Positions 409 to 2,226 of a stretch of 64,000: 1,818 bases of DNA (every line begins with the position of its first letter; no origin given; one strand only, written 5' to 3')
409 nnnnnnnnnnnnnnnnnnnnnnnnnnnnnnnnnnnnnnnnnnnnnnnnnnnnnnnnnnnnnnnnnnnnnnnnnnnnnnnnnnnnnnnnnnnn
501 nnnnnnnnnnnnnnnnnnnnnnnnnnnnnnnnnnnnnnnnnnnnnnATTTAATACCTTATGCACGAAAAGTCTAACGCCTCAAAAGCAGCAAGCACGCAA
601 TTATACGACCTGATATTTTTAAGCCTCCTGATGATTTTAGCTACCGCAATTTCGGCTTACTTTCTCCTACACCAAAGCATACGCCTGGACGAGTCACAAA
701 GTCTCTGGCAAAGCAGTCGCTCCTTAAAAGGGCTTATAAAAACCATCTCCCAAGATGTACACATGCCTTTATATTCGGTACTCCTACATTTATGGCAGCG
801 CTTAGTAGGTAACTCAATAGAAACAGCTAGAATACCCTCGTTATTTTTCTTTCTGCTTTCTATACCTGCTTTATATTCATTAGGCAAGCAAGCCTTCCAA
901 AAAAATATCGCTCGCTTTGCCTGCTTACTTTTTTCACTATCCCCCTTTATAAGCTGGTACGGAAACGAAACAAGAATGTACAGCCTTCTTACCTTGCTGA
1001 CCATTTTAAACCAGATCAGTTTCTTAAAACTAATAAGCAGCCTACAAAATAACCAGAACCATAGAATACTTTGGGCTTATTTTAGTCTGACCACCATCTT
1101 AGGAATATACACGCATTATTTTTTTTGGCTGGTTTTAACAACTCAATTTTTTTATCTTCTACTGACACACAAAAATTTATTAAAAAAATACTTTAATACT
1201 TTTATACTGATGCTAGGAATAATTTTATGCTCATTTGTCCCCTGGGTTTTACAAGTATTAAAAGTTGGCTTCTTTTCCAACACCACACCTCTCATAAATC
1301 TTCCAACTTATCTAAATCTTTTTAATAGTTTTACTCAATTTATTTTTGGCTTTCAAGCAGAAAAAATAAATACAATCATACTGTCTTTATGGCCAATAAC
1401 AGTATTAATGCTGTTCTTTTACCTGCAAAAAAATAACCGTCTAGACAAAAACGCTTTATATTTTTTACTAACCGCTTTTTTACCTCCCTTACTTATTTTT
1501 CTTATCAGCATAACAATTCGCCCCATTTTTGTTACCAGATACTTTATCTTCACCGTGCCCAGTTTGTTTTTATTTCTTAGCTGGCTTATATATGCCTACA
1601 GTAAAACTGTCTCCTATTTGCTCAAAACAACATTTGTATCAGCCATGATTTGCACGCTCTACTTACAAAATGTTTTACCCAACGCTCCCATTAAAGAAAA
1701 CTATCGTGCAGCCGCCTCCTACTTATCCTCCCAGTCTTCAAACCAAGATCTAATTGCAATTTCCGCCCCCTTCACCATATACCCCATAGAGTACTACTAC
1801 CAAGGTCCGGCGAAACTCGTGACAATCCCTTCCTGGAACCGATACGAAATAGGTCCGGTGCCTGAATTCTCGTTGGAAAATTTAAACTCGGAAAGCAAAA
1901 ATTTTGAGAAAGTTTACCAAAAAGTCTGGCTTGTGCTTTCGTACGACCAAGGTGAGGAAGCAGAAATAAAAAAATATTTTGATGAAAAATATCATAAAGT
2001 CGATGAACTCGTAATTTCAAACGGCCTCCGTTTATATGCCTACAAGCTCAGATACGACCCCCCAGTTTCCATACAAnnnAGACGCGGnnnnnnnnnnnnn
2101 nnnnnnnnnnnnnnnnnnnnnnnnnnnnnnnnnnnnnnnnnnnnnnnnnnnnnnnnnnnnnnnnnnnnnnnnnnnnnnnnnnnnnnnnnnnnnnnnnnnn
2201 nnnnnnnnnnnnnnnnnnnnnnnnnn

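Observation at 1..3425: Glycan locus: processive GT2 (partial), GT39/ArnT-like transferase and a secreted GH6 hydrolase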

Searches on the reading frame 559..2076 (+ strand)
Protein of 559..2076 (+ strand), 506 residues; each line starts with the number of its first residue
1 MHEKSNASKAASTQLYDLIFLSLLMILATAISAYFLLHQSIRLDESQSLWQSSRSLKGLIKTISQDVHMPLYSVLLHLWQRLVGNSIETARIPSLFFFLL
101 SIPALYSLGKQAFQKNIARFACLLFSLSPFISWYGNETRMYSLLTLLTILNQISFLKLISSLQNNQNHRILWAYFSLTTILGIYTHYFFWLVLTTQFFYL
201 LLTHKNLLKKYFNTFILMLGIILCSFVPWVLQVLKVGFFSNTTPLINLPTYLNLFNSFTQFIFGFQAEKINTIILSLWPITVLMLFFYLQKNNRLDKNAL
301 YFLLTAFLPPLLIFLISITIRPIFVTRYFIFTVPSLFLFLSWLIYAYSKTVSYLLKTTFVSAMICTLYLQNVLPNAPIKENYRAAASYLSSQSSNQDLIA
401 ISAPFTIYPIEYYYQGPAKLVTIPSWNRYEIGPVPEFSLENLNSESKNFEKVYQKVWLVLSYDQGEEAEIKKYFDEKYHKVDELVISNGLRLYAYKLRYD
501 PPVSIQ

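Call 4: search_protein_families(library=pfam, proteins=[window:559-2076:+], max_evalue=0.1)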
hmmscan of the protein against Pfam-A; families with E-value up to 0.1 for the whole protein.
window:559-2076:+ (506 aa): 1 family
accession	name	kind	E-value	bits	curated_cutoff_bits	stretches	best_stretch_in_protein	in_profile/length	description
PF13231.12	PMT_2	-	2.3e-10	41.3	26.1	1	68-229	2-160/160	Dolichyl-phosphate-mannose-protein mannosyltransferase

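Call 8: find_encoding_contigs(protein=window:559-2076:+, flank=10000, max_places=6)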
Protein window:559-2076:+ (506 aa): no gene with exactly this product is on record in the collection.

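Call 21: search_protein_families(library=ncbifam, proteins=[window:559-2076:+], max_evalue=0.01)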
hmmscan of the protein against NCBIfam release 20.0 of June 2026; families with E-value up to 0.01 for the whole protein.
window:559-2076:+ (506 aa): 1 family
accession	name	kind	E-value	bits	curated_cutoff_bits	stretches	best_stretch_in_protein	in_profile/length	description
NF052499.1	MnslTaseMT1671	equivalog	1.9e-14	53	900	1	10-397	21-402/523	mannosyltransferase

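Call 23: search_solved_structures(query=window:559-2076:+, show_alignments=1, max_evalue=1)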
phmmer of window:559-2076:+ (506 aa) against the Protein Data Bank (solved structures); distinct sequences matched with E-value up to 1: 1.
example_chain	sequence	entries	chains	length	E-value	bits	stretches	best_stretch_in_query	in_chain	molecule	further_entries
1lem_A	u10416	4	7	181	0.57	12.5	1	58-109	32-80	LECTIN | LENTIL LECTIN | LENTIL LECTIN (ALPHA CHAIN)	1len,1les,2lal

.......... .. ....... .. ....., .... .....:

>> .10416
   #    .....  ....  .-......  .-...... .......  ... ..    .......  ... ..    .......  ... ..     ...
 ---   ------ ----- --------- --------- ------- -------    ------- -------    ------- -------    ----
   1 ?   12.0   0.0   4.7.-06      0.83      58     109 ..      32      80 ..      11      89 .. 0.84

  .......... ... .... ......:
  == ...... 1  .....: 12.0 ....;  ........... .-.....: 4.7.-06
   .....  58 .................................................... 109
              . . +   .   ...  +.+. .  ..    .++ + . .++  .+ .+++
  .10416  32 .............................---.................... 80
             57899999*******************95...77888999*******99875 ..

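Call 31: find_homologous_proteins(query=window:559-2076:+)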
Query window:559-2076:+ (506 aa): 604 proteins with E <= 0.001 among 8000 candidates; the best 120 are listed.
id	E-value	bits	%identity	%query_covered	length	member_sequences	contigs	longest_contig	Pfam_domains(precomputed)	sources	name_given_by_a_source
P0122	0.0e+0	1101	100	100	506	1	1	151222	PF13231.13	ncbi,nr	ncbi:MAG: glycosyltransferase family 39 protein [Candidatus Doudnabacteria bacterium]|nr:glycosyltra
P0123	6.1e-203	694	62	97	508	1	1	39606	PF13231.13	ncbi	-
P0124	3.2e-151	523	48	98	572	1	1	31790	PF13231.13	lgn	-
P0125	2.2e-146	507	47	99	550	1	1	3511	PF13231.13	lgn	-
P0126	4.1e-145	503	49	95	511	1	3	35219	-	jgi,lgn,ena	-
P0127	5.0e-144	499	48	95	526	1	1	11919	PF13231.13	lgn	-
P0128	1.1e-143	498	46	98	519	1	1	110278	PF13231.13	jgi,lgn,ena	-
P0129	1.2e-142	495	48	95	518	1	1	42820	PF13231.13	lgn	-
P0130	1.5e-142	494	47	95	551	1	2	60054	-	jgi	jgi:mannosyltransferase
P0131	3.0e-142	493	47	99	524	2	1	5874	PF13231.13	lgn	-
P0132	4.9e-142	493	48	95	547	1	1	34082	PF13231.13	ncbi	-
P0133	2.8e-141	490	47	95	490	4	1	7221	PF13231.13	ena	-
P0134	3.5e-141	490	47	96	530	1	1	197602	PF13231.13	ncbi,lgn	-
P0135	1.1e-140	488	45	98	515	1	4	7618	PF13231.13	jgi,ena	-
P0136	3.8e-140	486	45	97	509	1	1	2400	PF13231.13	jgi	jgi:mannosyltransferase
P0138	6.9e-140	486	45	96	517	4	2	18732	PF13231.13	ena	-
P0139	1.8e-139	484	47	95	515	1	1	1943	PF13231.13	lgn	-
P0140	2.7e-139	484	46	95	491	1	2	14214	PF13231.13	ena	-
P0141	2.8e-138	480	45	99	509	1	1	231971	PF13231.13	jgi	jgi:mannosyltransferase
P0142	3.3e-138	480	44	98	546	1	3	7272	PF13231.13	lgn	-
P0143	4.2e-138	480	45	96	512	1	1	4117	PF13231.13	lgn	-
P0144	8.3e-138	479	45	94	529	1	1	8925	PF13231.13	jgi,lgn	-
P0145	2.0e-137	477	43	99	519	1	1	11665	PF13231.13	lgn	-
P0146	2.1e-137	477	44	98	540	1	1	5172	PF13231.13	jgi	jgi:mannosyltransferase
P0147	2.6e-137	477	45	95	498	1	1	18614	PF13231.13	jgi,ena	-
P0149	9.8e-137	475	44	95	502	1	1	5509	PF13231.13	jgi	-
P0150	1.5e-136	475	44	98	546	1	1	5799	PF13231.13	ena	-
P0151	2.3e-136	474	45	95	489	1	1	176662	PF13231.13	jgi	jgi:mannosyltransferase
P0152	2.5e-136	474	43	97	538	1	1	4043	PF13231.13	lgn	-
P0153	2.6e-136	474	45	94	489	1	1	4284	PF13231.13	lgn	-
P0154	3.8e-136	473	46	96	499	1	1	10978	PF13231.13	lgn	-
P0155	4.0e-136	473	45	98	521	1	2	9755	PF13231.13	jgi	jgi:mannosyltransferase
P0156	5.4e-136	473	44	98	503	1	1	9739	PF13231.13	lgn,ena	-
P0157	6.7e-136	472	46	94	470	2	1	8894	PF13231.13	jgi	-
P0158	7.0e-136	472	44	99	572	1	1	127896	PF13231.13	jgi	jgi:mannosyltransferase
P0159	1.2e-135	472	45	95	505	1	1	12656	PF13231.13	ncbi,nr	ncbi:glycosyltransferase family 39 protein [Candidatus Parcubacteria bacterium]|nr:glycosyltransfera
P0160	1.4e-135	471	43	95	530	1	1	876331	PF13231.13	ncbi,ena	-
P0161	1.5e-135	471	44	95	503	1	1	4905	PF13231.13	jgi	jgi:mannosyltransferase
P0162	2.0e-135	471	47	94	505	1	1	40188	PF13231.13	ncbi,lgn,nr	ncbi:MAG: glycosyltransferase family 39 protein [bacterium]|nr:glycosyltransferase family 39 protein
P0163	2.4e-135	471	46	95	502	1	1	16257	PF13231.13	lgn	-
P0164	3.0e-135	470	45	95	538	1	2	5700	PF13231.13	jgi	jgi:mannosyltransferase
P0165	5.7e-135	469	44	94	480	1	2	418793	PF13231.13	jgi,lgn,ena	-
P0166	9.1e-135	469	45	96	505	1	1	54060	PF10131.16,PF13231.13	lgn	-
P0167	1.1e-134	468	44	98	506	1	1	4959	PF13231.13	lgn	-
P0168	1.2e-134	468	45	97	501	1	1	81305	PF13231.13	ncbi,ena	-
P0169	1.5e-134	468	46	97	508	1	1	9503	PF13231.13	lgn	-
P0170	2.0e-134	468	45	95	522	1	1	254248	PF13231.13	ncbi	-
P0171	2.6e-134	467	44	99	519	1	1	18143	PF13231.13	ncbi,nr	ncbi:MAG: rane protein-like protein [Candidatus Adlerbacteria bacterium]|nr:rane protein-like protei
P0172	3.7e-134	467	45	95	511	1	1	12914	PF13231.13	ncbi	-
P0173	3.8e-134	467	45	97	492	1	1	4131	PF13231.13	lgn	-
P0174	4.6e-134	466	44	96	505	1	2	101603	PF13231.13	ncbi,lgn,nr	ncbi:MAG: rane protein-like protein [Candidatus Saccharibacteria bacterium]|nr:rane protein-like pro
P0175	4.6e-134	466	44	96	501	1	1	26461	PF13231.13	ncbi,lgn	ncbi:MAG: glycosyltransferase family 39 protein [Candidatus Saccharimonadales bacterium]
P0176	6.2e-134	466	44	97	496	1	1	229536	PF13231.13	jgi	jgi:mannosyltransferase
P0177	6.4e-134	466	45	98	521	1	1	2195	PF13231.13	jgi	jgi:mannosyltransferase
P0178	8.5e-134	465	44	93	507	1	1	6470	PF13231.13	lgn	-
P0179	9.5e-134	465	42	95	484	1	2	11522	PF13231.13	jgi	jgi:mannosyltransferase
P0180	1.2e-133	465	46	95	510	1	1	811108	PF13231.13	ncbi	-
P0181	1.4e-133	465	45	95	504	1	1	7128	PF13231.13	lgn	-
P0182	1.4e-133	465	44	99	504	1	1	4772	PF13231.13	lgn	-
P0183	1.6e-133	465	44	95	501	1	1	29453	PF13231.13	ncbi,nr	ncbi:glycosyltransferase family 39 protein [Candidatus Parcubacteria bacterium]|nr:glycosyltransfera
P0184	1.6e-133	465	42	99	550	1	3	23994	PF13231.13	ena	-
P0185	1.7e-133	464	45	95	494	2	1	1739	PF13231.13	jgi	jgi:mannosyltransferase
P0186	1.8e-133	464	44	92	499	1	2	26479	PF13231.13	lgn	-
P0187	1.9e-133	464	43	95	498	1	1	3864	PF13231.13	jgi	jgi:mannosyltransferase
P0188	2.0e-133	464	45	95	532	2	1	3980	PF13231.13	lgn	-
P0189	2.0e-133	464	45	95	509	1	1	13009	PF13231.13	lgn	-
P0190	2.2e-133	464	44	95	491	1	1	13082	PF13231.13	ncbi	-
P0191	2.6e-133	464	45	96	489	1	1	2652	PF13231.13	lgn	-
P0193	7.8e-133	462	43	99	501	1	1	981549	PF13231.13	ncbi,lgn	ncbi:MAG: glycosyltransferase family 39 protein [Patescibacteria group bacterium]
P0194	1.2e-132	462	45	96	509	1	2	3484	PF13231.13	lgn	-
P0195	1.5e-132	461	43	95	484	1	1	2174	PF13231.13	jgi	jgi:mannosyltransferase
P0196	1.7e-132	461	42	95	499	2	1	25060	PF13231.13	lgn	-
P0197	2.0e-132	461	45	92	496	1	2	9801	PF13231.13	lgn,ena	-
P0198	2.2e-132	461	45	96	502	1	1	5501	PF13231.13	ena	-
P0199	2.3e-132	461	42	97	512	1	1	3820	PF13231.13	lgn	-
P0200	3.8e-132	460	43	98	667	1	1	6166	PF13231.13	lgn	-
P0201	4.2e-132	460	44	93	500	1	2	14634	PF02366.25,PF13231.13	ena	-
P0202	5.1e-132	460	43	97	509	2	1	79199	PF13231.13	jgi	jgi:mannosyltransferase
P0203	5.3e-132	460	46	96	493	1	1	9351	PF13231.13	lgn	-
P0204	5.4e-132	460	44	92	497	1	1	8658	PF13231.13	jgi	jgi:mannosyltransferase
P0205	5.6e-132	460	44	96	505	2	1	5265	PF13231.13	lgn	-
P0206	5.6e-132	459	43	95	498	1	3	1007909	PF13231.13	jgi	jgi:mannosyltransferase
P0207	7.9e-132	459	43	96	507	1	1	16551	PF13231.13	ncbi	-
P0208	8.8e-132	459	45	99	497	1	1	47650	PF13231.13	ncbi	-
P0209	9.9e-132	459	44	96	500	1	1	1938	PF13231.13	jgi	jgi:mannosyltransferase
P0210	1.0e-131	459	46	95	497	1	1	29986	PF13231.13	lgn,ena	-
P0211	1.1e-131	459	45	96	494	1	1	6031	PF13231.13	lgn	-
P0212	1.1e-131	458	45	96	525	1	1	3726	PF13231.13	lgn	-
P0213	1.3e-131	458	44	95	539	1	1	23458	PF13231.13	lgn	-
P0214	1.4e-131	458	44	98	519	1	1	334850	PF13231.13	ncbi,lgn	-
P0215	1.6e-131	458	44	95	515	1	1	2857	PF13231.13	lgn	-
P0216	1.9e-131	458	44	96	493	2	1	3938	PF13231.13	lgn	-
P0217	2.2e-131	458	44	94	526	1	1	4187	PF13231.13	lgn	-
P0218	2.2e-131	458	47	94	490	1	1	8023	PF13231.13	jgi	jgi:mannosyltransferase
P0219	2.5e-131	457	43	97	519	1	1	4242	PF13231.13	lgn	-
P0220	3.4e-131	457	44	98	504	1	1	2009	PF13231.13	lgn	-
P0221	4.1e-131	457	45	95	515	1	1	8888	PF13231.13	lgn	-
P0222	5.3e-131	456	44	93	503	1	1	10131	PF13231.13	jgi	jgi:uncharacterized membrane protein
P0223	5.4e-131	456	44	94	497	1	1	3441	PF13231.13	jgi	jgi:uncharacterized membrane protein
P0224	5.9e-131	456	44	94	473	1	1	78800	PF13231.13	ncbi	-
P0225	6.0e-131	456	43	96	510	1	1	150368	PF13231.13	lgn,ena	-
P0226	6.3e-131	456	44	99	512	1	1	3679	PF13231.13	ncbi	-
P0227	8.3e-131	456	45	95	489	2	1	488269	PF13231.13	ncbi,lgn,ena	-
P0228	9.0e-131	456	44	92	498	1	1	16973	PF13231.13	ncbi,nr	ncbi:glycosyltransferase family 39 protein [Candidatus Parcubacteria bacterium]|nr:glycosyltransfera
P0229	1.0e-130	455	45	92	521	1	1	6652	PF13231.13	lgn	-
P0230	1.3e-130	455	43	96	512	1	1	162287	PF13231.13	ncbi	-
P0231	1.4e-130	455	43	97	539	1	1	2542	PF13231.13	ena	-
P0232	1.6e-130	455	44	92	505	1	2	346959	PF13231.13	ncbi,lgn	-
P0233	1.6e-130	455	44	97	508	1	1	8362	PF13231.13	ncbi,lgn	-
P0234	1.6e-130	455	46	95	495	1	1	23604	PF13231.13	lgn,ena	-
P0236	2.1e-130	454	44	96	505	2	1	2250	PF13231.13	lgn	-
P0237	2.9e-130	454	44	93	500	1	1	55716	PF13231.13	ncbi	-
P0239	4.1e-130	453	45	96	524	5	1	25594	PF13231.13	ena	-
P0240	6.4e-130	453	45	94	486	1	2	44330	PF13231.13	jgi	jgi:mannosyltransferase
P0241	7.1e-130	453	44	96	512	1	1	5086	PF13231.13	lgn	-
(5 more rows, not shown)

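Call 33: find_encoding_contigs(protein=P0128, flank=8000, max_places=2)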
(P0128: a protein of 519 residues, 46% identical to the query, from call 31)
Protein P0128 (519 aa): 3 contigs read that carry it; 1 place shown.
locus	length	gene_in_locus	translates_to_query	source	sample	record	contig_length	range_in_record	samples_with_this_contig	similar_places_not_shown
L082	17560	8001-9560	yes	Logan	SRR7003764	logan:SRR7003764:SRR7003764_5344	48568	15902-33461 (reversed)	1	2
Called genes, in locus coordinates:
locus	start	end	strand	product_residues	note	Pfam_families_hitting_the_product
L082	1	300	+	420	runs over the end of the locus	PF00595:PDZ, PF13180:PDZ_2, PF17820:PDZ_6, PF03572:Peptidase_S41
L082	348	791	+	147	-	PF01281:Ribosomal_L9_N, PF03948:Ribosomal_L9_C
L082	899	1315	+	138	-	-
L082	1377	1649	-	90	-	PF01016:Ribosomal_L27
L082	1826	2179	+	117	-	PF02805:Ada_Zn_binding (weak)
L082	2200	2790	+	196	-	PF00929:RNase_T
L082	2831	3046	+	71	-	PF04024:PspC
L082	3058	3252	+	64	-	-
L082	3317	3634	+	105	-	-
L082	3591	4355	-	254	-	PF00535:Glycos_transf_2, PF10111:Glyco_tranf_2_2, PF13641:Glyco_tranf_2_3 (weak)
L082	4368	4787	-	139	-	PF04138:GtrA_DPMS_TM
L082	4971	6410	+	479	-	PF01270:Glyco_hydro_8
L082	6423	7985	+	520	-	PF13506:Glyco_transf_21, PF00535:Glycos_transf_2, PF13641:Glyco_tranf_2_3, PF13632:Glyco_trans_2_3, PF03552:Cellulose_synt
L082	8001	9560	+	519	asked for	PF13231:PMT_2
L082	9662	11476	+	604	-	PF22612:GH113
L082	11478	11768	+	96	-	-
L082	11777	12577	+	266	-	PF00512:HisKA, PF02518:HATPase_c, PF13589:HATPase_c_3 (weak)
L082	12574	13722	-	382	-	PF13439:Glyco_transf_4, PF13579:Glyco_trans_4_4 (weak), PF00534:Glycos_transf_1, PF13692:Glyco_trans_1_4, PF20706:GT4-conflict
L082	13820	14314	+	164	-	PF02698:DUF218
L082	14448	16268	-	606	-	PF01341:Glyco_hydro_6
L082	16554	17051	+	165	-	PF01467:CTP_transf_like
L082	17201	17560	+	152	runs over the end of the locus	-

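Call 34: find_encoding_contigs(protein=P0124, flank=8000, max_places=2)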
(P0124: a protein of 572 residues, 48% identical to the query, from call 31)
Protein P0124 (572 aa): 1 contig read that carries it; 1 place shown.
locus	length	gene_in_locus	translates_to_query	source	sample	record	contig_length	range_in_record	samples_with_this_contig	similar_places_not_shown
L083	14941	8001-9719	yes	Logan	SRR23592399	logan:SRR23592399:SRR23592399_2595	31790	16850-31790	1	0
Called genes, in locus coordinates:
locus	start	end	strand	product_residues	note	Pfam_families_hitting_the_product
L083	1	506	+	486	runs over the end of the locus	PF00391:PEP-utilizers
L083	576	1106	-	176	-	-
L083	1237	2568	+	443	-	PF00391:PEP-utilizers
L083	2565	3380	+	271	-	-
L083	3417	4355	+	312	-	PF01326:PPDK_N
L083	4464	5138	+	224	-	-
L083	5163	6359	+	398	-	PF01270:Glyco_hydro_8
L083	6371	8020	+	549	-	PF13506:Glyco_transf_21, PF00535:Glycos_transf_2, PF13641:Glyco_tranf_2_3, PF13632:Glyco_trans_2_3, PF03552:Cellulose_synt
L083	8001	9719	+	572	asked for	PF13231:PMT_2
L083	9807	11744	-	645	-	PF01341:Glyco_hydro_6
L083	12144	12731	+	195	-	PF07638:Sigma70_ECF, PF04542:Sigma70_r2, PF08281:Sigma70_r4_2, PF04545:Sigma70_r4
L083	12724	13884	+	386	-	PF18915:DUF5667 (weak)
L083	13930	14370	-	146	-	-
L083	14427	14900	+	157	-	-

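Call 49: predict_structure(alignment_id=A2)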
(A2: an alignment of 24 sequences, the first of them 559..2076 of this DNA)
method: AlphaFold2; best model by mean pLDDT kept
length: 506 residues; sequences in the alignment: 24
mean_pLDDT: 86.1   pTM: 0.87
mean pLDDT of the five models: 86.1, 85.4, 82.9, 81.7, 80.7
residues with pLDDT >= 90: 281; 70-90: 167; 50-70: 40; < 50: 18
segments of 3 or more residues with pLDDT < 50: 1-8, 239-246
pLDDT, mean of each block of 10 residues (from residue 1): 47 88 97 88 84 86 79 94 91 96 98 96 94 90 97 97 91 95 92 95 92 92 89 71 50 67 72 71 74 84 93 84 73 94 91 93 88 70 94 95 90 93 87 81 91 94 85 95 91 89 52
secondary structure, 60 per line:
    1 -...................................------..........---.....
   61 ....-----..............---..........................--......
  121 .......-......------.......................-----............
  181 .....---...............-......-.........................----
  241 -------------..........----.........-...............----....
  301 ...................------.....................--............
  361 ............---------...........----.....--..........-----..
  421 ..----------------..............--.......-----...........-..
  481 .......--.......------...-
elements in order: H2-36 H43-52 H56-64 H70-83 H87-112 H115-127 H129-134 H141-163 H169-185 H189-203 H205-210 H212-236 H254-263 H268-276 H278-292 H297-319 H326-346 H349-372 H382-392 E397-401 H404-413 E419-422 H439-452 E455-461 H467-477 E479-487 E490-496
